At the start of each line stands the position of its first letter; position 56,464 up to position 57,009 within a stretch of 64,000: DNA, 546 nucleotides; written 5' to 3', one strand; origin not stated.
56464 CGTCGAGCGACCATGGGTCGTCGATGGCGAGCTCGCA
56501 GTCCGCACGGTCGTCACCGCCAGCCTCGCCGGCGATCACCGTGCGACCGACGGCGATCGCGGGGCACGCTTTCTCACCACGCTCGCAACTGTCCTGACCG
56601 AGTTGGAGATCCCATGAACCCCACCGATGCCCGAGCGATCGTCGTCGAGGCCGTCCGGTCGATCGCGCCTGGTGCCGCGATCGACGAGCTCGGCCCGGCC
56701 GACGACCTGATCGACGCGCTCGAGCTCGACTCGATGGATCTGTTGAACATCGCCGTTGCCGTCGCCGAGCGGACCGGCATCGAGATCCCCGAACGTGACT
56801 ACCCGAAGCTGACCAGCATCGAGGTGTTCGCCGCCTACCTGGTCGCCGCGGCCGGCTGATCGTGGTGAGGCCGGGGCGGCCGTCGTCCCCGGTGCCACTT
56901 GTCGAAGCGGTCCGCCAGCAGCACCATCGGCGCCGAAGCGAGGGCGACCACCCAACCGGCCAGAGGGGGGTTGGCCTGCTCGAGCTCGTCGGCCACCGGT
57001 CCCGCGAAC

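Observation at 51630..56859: AcsA / PDH-like E1 alpha-beta / E2 / acyl carrier protein operon lacking E3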

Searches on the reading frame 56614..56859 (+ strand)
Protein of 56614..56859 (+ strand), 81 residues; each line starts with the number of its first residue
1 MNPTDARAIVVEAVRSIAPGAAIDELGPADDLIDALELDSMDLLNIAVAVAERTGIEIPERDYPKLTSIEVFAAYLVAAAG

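Call 8: search_protein_families(library=pfam, proteins=[window:56614-56859:+], max_evalue=0.01)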
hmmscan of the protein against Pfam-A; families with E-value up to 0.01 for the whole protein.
window:56614-56859:+ (81 aa): 1 family
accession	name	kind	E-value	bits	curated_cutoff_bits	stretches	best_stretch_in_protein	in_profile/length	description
PF00550.31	PP-binding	-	5.1e-08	33.5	20.8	1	20-76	12-67/67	Phosphopantetheine attachment site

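Call 9: search_protein_families(library=ncbifam, proteins=[window:56614-56859:+], max_evalue=0.01)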
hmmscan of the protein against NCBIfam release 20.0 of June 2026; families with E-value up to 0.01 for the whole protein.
window:56614-56859:+ (81 aa): 12 families
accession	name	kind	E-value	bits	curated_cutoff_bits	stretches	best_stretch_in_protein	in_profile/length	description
NF040636.1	AcpM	exception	7.7e-07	29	146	1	10-76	13-75/93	meromycolate extension acyl carrier protein AcpM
NF002147.0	PRK00982.1-1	equivalog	1.4e-06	28.1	84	1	20-77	21-78/83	acyl carrier protein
NF002148.0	PRK00982.1-2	subfamily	5e-06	26.3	71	1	20-76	18-74/79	acyl carrier protein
NF006031.0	PRK08172.1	equivalog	5.7e-06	26.9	76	1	15-69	13-67/82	acyl carrier protein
NF005079.0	PRK06508.1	equivalog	6.4e-05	23.3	83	1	23-61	20-58/93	acyl carrier protein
TIGR00517.1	acyl_carrier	equivalog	9.4e-05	22.2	70.45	1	19-75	16-72/77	acyl carrier protein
NF002149.0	PRK00982.1-3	equivalog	0.00086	19.2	106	1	25-75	22-72/78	acyl carrier protein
NF006617.0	PRK09184.1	subfamily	0.0011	19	70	1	31-59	41-70/96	phosphopantetheine-binding protein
NF009104.0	PRK12449.1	equivalog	0.0012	18.7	70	1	30-77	29-76/80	acyl carrier protein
NF002151.0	PRK00982.1-5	equivalog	0.0025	17.9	92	1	21-74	18-71/78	acyl carrier protein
NF002150.0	PRK00982.1-4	subfamily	0.0046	17.2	66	1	25-76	24-75/80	acyl carrier protein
NF058660.1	cispen_ACP_AmcB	equivalog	0.0054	16.9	80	1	23-74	20-73/80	cispentacin biosynthesis acyl carrier protein AmcB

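Call 12: find_homologous_proteins(query=window:56614-56859:+, max_evalue=0.001)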
Query window:56614-56859:+ (81 aa): 18 proteins with E <= 0.001 among 36 candidates.
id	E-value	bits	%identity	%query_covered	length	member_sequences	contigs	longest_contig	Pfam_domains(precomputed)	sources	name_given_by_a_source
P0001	1.1e-41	157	100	100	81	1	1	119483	PF00550.32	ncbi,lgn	-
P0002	3.4e-25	105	65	100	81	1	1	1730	PF00550.32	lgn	-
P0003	1.0e-20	91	58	96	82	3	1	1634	PF00550.32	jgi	jgi:acyl carrier protein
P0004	2.9e-17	80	51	100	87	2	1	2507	PF00550.32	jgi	jgi:acyl carrier protein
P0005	3.6e-17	79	55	86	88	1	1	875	PF00550.32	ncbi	-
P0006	1.2e-15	75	49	98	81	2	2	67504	PF00550.32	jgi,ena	jgi:acyl carrier protein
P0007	3.0e-15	73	54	89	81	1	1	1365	PF00550.32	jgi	jgi:acyl carrier protein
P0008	5.0e-15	73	56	98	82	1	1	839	PF00550.32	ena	-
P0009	6.7e-15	72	55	90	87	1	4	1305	PF00550.32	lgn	-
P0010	7.7e-15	72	56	98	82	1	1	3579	PF00550.32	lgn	-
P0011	1.2e-14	72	51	98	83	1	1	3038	PF00550.32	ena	-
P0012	1.9e-14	71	55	98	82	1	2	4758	PF00550.32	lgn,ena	-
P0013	4.9e-14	70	54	98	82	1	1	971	PF00550.32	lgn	-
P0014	5.5e-14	69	49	85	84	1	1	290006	PF00550.32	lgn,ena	-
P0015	7.1e-14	69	49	100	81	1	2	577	PF00550.32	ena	-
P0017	1.7e-8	52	43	95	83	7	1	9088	PF00550.32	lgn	-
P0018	1.3e-7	49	55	75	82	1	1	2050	PF00550.32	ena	-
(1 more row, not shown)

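Call 14: find_encoding_contigs(protein=P0006, flank=10000, max_places=3)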
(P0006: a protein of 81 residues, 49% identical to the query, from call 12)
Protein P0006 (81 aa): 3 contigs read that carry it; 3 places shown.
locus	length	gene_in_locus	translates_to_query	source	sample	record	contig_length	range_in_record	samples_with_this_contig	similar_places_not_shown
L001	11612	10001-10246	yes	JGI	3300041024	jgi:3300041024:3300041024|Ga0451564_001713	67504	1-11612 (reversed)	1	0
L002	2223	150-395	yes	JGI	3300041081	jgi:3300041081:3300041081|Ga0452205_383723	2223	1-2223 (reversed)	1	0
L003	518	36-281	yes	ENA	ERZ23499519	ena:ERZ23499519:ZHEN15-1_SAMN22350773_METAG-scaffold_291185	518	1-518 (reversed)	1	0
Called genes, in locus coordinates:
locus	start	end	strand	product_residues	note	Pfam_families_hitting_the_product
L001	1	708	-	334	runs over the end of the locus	PF00180:Iso_dh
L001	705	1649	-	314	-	PF00180:Iso_dh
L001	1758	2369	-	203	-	-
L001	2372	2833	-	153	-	PF00578:AhpC-TSA, PF08534:Redoxin, PF13911:AhpC-TSA_2 (faint)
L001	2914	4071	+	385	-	PF00933:Glyco_hydro_3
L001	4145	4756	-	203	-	PF07920:DUF1684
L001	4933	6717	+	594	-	PF00501:AMP-binding, PF13193:AMP-binding_C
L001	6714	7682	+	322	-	PF00676:E1_dh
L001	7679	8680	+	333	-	PF02779:Transket_pyr, PF02780:Transketolase_C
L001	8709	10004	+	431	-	PF00364:Biotin_lipoyl, PF02817:E3_binding, PF00198:2-oxoacid_dh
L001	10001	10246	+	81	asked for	PF00550:PP-binding (weak)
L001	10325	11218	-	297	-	PF00480:ROK, PF01869:BcrAD_BadFG (faint), PF02685:Glucokinase (weak)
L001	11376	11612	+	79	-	?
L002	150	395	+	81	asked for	PF00550:PP-binding (weak)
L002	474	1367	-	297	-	PF00480:ROK, PF02685:Glucokinase (weak)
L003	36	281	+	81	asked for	PF00550:PP-binding (weak)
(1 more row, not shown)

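Call 15: find_encoding_contigs(protein=P0014, flank=10000, max_places=3)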
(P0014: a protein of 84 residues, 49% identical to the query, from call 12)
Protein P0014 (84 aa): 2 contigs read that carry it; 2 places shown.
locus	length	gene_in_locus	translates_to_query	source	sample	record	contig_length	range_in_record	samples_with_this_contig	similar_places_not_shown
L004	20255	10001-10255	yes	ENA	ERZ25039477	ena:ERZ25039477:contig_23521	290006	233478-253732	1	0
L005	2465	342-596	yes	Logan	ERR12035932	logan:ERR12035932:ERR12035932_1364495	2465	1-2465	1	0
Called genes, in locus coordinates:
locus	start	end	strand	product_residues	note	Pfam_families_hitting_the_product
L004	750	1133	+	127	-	-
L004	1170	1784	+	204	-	-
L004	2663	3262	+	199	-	-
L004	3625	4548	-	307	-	PF00264:Tyrosinase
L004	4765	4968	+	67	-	-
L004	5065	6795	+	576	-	PF00501:AMP-binding, PF13193:AMP-binding_C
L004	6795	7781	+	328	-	PF00676:E1_dh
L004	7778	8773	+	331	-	PF02779:Transket_pyr, PF02780:Transketolase_C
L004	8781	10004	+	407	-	PF00364:Biotin_lipoyl, PF02817:E3_binding, PF00198:2-oxoacid_dh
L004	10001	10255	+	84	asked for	PF00550:PP-binding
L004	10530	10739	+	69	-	-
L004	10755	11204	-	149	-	PF10604:Polyketide_cyc2, PF03364:Polyketide_cyc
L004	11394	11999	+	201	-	-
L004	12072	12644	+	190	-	-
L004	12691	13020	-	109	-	-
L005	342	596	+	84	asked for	PF00550:PP-binding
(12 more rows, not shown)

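Call 16: find_encoding_contigs(protein=P0017, flank=10000, max_places=3)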
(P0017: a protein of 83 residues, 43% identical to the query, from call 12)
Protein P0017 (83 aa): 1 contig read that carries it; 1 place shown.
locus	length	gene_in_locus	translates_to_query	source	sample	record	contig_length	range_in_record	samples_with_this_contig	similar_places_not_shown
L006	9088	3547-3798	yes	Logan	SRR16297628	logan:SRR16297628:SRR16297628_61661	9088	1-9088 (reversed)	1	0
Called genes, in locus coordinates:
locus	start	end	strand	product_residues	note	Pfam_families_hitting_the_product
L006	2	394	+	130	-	?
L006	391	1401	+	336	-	PF00676:E1_dh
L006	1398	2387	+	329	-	PF02779:Transket_pyr, PF02780:Transketolase_C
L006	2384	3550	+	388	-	PF00364:Biotin_lipoyl, PF02817:E3_binding (weak), PF00198:2-oxoacid_dh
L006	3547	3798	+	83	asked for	PF00550:PP-binding (weak)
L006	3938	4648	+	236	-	PF01895:PhoU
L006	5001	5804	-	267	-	PF01149:Fapy_DNA_glyco, PF06831:H2TH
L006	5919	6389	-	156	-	-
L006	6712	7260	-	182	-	PF08714:Fae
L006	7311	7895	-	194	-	PF04268:SoxG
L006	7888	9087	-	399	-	?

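Call 21: find_related_loci(query=A1, collection=genome_contigs, flank=8000)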
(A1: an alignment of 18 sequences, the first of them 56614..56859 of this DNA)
Query A1 (81 aa) in genome_contigs; peptide patterns used: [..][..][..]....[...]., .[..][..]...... (x = any residue, [..] = any of these).
600 stretches matched a pattern (row limit reached: there are more); 581 encode a relative of the query (tblastn E <= 1e-3); the best 80 are kept; 80 distinct loci.
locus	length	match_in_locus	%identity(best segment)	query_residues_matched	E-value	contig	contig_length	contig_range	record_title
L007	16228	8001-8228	57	1-76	1e-21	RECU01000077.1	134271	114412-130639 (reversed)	MAG: Gammaproteobacteria bacterium isolate DLM2.Bin61 NODE_45_length_134271_cov_34.3369, whole genome shotgun sequence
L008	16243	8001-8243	51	1-81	1e-20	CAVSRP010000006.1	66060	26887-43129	MAG: uncultured Acidimicrobiaceae bacterium isolate MFD05684.bin.1.168 genome assembly, contig: contig_111050, whole gen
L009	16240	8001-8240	48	1-80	5e-20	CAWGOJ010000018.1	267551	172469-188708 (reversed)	MAG: uncultured Acidimicrobiaceae bacterium isolate MFD05580.bin.3.88 genome assembly, contig: contig_36735, whole genom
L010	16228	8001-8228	51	1-76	2e-19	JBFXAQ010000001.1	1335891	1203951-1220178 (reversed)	MAG: Gammaproteobacteria bacterium isolate CA_2019_TPBS_26 NODE_10_length_1335891_cov_44.701062_TPBS, whole genome shotg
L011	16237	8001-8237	49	1-79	2e-19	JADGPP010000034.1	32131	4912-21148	MAG: Solirubrobacteraceae bacterium isolate Chersky.18_22 contig-100_132, whole genome shotgun sequence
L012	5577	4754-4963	51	9-78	4e-19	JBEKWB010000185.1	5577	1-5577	MAG: Acidimicrobiales bacterium isolate SPRUCE 618 SPRUCE_618_185, whole genome shotgun sequence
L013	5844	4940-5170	51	2-78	7e-19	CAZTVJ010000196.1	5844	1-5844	MAG TPA_asm: uncultured Acidimicrobiales bacterium isolate binchicken_co165_421 genome assembly, contig: k141_1561234, w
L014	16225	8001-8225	49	5-79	9e-19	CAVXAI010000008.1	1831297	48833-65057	MAG: uncultured Acidimicrobiales bacterium isolate MFD05176.bin.2.218 genome assembly, contig: contig_1767, whole genome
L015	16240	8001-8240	43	1-80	1e-18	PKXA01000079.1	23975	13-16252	MAG: Acidimicrobiaceae bacterium isolate palsa_655 73.20120500_P27.13_contig_1789, whole genome shotgun sequence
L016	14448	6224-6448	48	5-79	1e-18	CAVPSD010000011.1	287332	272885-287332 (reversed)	MAG: uncultured Acidimicrobiales bacterium isolate MFD10007.bin.2.165 genome assembly, contig: contig_38229, whole genom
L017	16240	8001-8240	45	1-80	1e-18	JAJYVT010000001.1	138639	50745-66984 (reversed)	MAG: Actinomycetes bacterium isolate FK2.bin44 NODE_86_length_138639_cov_6.599760, whole genome shotgun sequence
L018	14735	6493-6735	44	1-81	1e-18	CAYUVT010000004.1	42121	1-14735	MAG TPA_asm: uncultured Anaerolineaceae bacterium isolate SRP329715_co1_414 genome assembly, contig: NODE_1173_length_42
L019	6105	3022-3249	47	1-76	2e-18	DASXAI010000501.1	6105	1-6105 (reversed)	MAG TPA_asm: Acidimicrobiales bacterium isolate SMAG_U3761 k141_2755468, whole genome shotgun sequence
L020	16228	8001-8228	46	1-76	3e-18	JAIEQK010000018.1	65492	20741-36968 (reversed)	MAG: Gammaproteobacteria bacterium isolate co.spades.DASTOOL.2.5kb_146 c_000000443731, whole genome shotgun sequence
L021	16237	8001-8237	42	1-79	3e-18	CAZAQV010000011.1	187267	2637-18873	MAG TPA_asm: uncultured Polyangiales bacterium isolate SRP321284_co1_289 genome assembly, contig: NODE_65_length_187267_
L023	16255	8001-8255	44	1-81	4e-18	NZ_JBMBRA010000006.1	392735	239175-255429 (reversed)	Hydrogenophaga sp. ZJX-1 Scaffold6, whole genome shotgun sequence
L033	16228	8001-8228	42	5-80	2e-17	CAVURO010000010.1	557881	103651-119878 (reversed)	MAG: uncultured Actinomycetes bacterium isolate MFD09730.bin.1.134 genome assembly, contig: contig_46, whole genome shot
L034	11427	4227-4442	47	5-76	2e-17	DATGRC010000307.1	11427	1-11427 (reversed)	MAG TPA_asm: Acidimicrobiales bacterium isolate SMAG_U10441 k141_4423843, whole genome shotgun sequence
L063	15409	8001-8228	38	1-76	2e-15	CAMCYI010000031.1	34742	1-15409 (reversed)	MAG: Bacteriovorax stolpii isolate MiE-16apr19-379 genome assembly, contig: MiE-16apr19-C1999, whole genome shotgun sequ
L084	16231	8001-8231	38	1-77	8e-15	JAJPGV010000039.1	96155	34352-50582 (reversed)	MAG: Chloroflexota bacterium isolate Centralia_MAG_115 k107_32366351, whole genome shotgun sequence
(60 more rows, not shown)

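Call 25: search_protein_families(library=pfam, proteins=[L014:8260-10581:+, L014:1606-3369:+, L014:3290-4114:+, L014:10609-11709:-, L063:6733-7989:+, L063:8256-9632:+, L063:9629-10657:+, L063:10648-11532:+, L063:11529-13121:+, L063:2971-4677:+], max_evalue=0.001)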
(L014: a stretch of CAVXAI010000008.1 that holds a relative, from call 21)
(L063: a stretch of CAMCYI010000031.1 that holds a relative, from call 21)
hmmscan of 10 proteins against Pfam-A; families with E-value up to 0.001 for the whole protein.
L014:8260-10581:+ (773 aa): 3 families
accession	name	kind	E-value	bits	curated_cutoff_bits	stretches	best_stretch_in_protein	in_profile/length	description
PF01326.24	PPDK_N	-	2.9e-88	296.7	27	1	16-324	2-321/328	Pyruvate phosphate dikinase, AMP/ATP-binding domain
PF02896.24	PEP-utilizers_C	-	7.6e-59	199.7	22.8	1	455-750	10-292/293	PEP-utilising enzyme, PEP-binding domain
PF00391.29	PEP-utilizers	-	3.5e-27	94.2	23.1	1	363-431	4-72/72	PEP-utilising enzyme, mobile domain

L014:1606-3369:+ (587 aa): 2 families
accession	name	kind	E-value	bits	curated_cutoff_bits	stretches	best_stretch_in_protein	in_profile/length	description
PF00122.25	E1-E2_ATPase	-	7.2e-39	133.6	28.1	1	174-341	4-181/181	E1-E2 ATPase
PF00702.32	Hydrolase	-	1.1e-25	91.7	26.4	1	359-573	3-191/191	haloacid dehalogenase-like hydrolase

L014:3290-4114:+ (274 aa): 1 family
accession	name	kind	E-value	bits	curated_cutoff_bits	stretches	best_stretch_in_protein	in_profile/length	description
PF01814.28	Hemerythrin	-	9.3e-15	55.7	25.3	1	121-251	5-124/127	Hemerythrin HHE cation binding domain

L014:10609-11709:- (366 aa): 0 families

L063:6733-7989:+ (418 aa): 2 families
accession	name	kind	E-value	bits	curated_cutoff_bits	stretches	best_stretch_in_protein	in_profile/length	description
PF00109.32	ketoacyl-synt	-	6.6e-33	114.8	20.8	1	11-252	2-252/252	Beta-ketoacyl synthase, N-terminal domain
PF02801.28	Ketoacyl-synt_C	-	8.1e-29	100.5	20.8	1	260-371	1-118/119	Beta-ketoacyl synthase, C-terminal domain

L063:8256-9632:+ (458 aa): 9 families
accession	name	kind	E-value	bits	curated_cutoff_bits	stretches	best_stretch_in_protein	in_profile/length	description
PF01593.30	Amino_oxidase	-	1.9e-15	57.6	19.8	1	12-447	1-439/443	Flavin containing amine oxidoreductase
PF13450.12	NAD_binding_8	-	2.1e-12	47.5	21.9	1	7-61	1-55/68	NAD(P)-binding Rossmann-like domain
PF01266.30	DAO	-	6.2e-12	46.1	27.9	2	4-39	1-37/353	FAD dependent oxidoreductase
PF00890.30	FAD_binding_2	-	3.2e-10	40.2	20.4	1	4-35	1-32/414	FAD binding domain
PF03486.20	HI0933_like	-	9.9e-08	32.2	50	0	4-37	2-35/244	HI0933-like protein Rossmann domain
PF13738.12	Pyr_redox_3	-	1.6e-07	31.3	30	1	6-48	1-44/305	Pyridine nucleotide-disulphide oxidoreductase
PF07992.20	Pyr_redox_2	-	4.6e-06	26.7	26.1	0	3-37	1-36/291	Pyridine nucleotide-disulphide oxidoreductase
PF12831.13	FAD_oxidored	-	3.6e-05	23.7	27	1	4-42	1-39/416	FAD dependent oxidoreductase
PF01946.23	Thi4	-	8.4e-05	22.3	26.2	1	2-39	17-55/235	Thi4 family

L063:9629-10657:+ (342 aa): 2 families
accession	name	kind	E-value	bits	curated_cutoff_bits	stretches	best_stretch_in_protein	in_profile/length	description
PF08541.16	ACP_syn_III_C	-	3.1e-18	66.1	26.6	1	252-337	1-86/90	3-Oxoacyl-[acyl-carrier-protein (ACP)] synthase III C terminal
PF08545.16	ACP_syn_III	-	4.7e-06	26.8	24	1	116-156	2-42/80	3-Oxoacyl-[acyl-carrier-protein (ACP)] synthase III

L063:10648-11532:+ (294 aa): 3 families
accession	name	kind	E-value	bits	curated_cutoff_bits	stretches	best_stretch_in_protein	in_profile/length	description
PF00561.26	Abhydrolase_1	-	1.3e-26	94.2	25.8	1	43-280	2-243/245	alpha/beta hydrolase fold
PF12697.13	Abhydrolase_6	-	2.4e-17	64.7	26.3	1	45-285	2-214/217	Alpha/beta hydrolase family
PF12146.15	Hydrolase_4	-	7.8e-09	35.6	27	1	45-280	8-237/239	Serine aminopeptidase, S33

L063:11529-13121:+ (530 aa): 1 family
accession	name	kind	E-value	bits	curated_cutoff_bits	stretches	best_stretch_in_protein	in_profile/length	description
PF00501.34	AMP-binding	-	2.2e-50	172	29.9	1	11-378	5-384/384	AMP-binding enzyme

L063:2971-4677:+ (568 aa): 1 family
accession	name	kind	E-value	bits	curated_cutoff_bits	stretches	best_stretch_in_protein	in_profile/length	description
PF01019.26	G_glu_transpept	-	3.3e-164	547.9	27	1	53-563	2-512/512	Gamma-glutamyltranspeptidase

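Call 27: find_encoding_contigs(protein=P0001, flank=1000, max_places=3)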
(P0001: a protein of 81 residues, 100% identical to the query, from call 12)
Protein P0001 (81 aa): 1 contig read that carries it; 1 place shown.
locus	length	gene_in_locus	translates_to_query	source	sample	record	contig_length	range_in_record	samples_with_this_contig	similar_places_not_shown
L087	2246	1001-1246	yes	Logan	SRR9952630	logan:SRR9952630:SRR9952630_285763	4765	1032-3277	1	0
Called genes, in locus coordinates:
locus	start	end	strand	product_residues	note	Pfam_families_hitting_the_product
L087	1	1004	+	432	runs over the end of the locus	PF00364:Biotin_lipoyl, PF26077:BSH_Fcp1 (faint), PF02817:E3_binding, PF00198:2-oxoacid_dh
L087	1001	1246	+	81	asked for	PF00550:PP-binding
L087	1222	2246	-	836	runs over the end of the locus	?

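Call 31: search_solved_structures(query=A1, max_evalue=0.01)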
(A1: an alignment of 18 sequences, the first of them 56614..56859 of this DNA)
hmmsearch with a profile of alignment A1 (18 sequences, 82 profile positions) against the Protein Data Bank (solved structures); distinct sequences matched with E-value up to 0.01: 110 (the best 60 are shown).
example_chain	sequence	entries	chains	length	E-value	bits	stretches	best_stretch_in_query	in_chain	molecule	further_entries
7b0n_T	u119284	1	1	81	3.1e-12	49.3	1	22-78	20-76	Acyl carrier protein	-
6gcs_O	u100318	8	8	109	6.1e-12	48.4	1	22-78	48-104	ACPM1 SUBUNIT | Acyl carrier protein ACPM1 of NADH:Ubiquinone Oxidoreductase (Complex I)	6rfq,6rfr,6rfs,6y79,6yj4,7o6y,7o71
2ehs_A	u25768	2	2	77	1.8e-11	46.8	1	20-80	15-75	Acyl carrier protein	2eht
7b0n_U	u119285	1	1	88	3e-11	46.1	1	21-79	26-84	Acyl carrier protein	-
1klp_A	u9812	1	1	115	8.6e-11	44.7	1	3-80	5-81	MEROMYCOLATE EXTENSION ACYL CARRIER PROTEIN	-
6gcs_Q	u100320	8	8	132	8.7e-11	44.7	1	21-79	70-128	ACPM2 SUBUNIT | Acyl carrier protein ACPM2 of NADH:Ubiquinone Oxidoreductase (Complex I)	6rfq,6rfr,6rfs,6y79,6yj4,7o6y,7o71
7bvc_P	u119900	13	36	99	1.3e-10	44.1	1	5-80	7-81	Meromycolate extension acyl carrier protein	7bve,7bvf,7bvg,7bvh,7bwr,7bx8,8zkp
9s2u_I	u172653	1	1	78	1.4e-10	44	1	5-77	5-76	Meromycolate extension acyl carrier protein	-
9rgb_G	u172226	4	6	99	2.2e-09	40.2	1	5-80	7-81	Meromycolate extension acyl carrier protein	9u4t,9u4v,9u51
9rfu_G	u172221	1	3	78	2.2e-09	40.1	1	5-77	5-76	Meromycolate extension acyl carrier protein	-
2qnw_A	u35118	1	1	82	2.3e-09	40.1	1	20-80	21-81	Acyl carrier protein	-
7ar9_T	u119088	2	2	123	4.1e-09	39.3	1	20-78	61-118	SDAP1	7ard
8e73_AC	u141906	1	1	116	6.1e-09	38.7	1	13-78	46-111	NDUAB1-beta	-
7ar7_T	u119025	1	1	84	6.3e-09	38.7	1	8-77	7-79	Acyl carrier protein 1, mitochondrial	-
8e73_AB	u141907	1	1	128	8.4e-09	38.3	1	20-78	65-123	NDUAB1-alpha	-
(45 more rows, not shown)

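Call 35: search_protein_families(library=pfam, proteins=[L023:8400-9860:+, L023:9838-10629:+, L023:1912-2820:+, L009:8848-9771:+, L009:9254-11161:+, L009:12384-14135:+, L009:14132-15700:+, L008:1890-3080:+, L033:8237-9037:+, L021:11613-12329:-], max_evalue=0.0001)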
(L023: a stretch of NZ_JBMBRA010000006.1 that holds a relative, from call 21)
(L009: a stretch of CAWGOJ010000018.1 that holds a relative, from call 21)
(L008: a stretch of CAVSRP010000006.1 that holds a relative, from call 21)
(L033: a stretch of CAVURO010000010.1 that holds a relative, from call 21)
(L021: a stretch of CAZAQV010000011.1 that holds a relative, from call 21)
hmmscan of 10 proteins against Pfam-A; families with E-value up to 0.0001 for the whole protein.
L023:8400-9860:+ (486 aa): 3 families
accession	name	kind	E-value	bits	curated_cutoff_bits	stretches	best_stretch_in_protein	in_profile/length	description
PF24961.1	NfeD_membrane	-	1.3e-27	96.7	26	1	281-394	2-116/119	NfeD integral membrane domain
PF25145.1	NfeD1b_N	-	4e-14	53.1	40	1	43-142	2-98/189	NfeD1b, N-terminal domain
PF01957.25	NfeD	-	3.2e-10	40.5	29.1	1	413-467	2-57/57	NfeD-like C-terminal, partner-binding domain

L023:9838-10629:+ (263 aa): 1 family
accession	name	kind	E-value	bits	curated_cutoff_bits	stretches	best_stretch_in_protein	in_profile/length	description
PF01145.31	Band_7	-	1.5e-38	133.1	23.6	1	31-201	2-176/176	SPFH domain / Band 7 family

L023:1912-2820:+ (302 aa): 3 families
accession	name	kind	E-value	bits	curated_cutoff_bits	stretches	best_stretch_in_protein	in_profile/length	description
PF13793.12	Pribosyltran_N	-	1.5e-15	57.5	25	1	11-118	4-113/117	N-terminal domain of ribose phosphate pyrophosphokinase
PF14572.12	Pribosyl_synth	-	1.7e-09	38.3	27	1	213-283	81-151/184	Phosphoribosyl synthetase-associated domain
PF00156.33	Pribosyltran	-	3e-09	36.8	26.3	1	153-252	16-124/158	Phosphoribosyl transferase domain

L009:8848-9771:+ (307 aa): 0 families

L009:9254-11161:+ (635 aa): 1 family
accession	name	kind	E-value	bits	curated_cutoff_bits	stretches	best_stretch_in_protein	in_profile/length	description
PF01496.24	V_ATPase_I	-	1.2e-23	83.4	30.7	2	311-374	349-412/815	V-type ATPase 116kDa subunit family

L009:12384-14135:+ (583 aa): 4 families
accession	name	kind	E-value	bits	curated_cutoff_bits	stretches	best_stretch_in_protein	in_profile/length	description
PF00006.31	ATP-synt_ab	-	5.1e-71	239.1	29.5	1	214-435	1-213/213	ATP synthase alpha/beta family, nucleotide-binding domain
PF16886.11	ATP-synt_ab_Xtn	-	5.6e-13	48.9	25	1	121-196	8-88/88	ATPsynthase alpha/beta subunit barrel-sandwich domain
PF22919.1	ATP-synt_VA_C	-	2.9e-12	47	24.7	1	444-528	3-84/101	C-terminal domain of V and A type ATP synthase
PF02874.29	ATP-synt_ab_N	-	5.1e-06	27.4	20.9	1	17-76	1-66/69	ATP synthase alpha/beta family, beta-barrel domain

L009:14132-15700:+ (522 aa): 3 families
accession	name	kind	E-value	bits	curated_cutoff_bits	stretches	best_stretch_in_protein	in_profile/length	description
PF00006.31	ATP-synt_ab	-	2.2e-72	243.6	29.5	1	165-381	1-213/213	ATP synthase alpha/beta family, nucleotide-binding domain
PF22919.1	ATP-synt_VA_C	-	1.2e-23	83.5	24.7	1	387-486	2-101/101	C-terminal domain of V and A type ATP synthase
PF02874.29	ATP-synt_ab_N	-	4e-05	24.5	20.9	1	45-106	4-67/69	ATP synthase alpha/beta family, beta-barrel domain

L008:1890-3080:+ (396 aa): 1 family
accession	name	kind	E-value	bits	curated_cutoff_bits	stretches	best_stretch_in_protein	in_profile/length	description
PF02627.25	CMD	-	1.4e-18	67.1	23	1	297-374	1-78/84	Carboxymuconolactone decarboxylase family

L033:8237-9037:+ (266 aa): 1 family
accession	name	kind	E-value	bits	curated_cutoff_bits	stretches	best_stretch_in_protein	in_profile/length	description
PF00005.33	ABC_tran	-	1.4e-33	116.8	25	1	48-196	1-136/137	ABC transporter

L021:11613-12329:- (238 aa): 3 families
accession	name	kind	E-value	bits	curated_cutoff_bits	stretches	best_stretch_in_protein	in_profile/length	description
PF00005.33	ABC_tran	-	4e-33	115.3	25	1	26-174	1-136/137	ABC transporter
PF02463.25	SMC_N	-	3e-05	24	40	0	146-218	136-210/220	RecF/RecN/SMC N terminal domain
PF13304.12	AAA_21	-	6.7e-05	23.5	27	0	146-207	237-300/304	AAA domain, putative AbiEii toxin, Type IV TA system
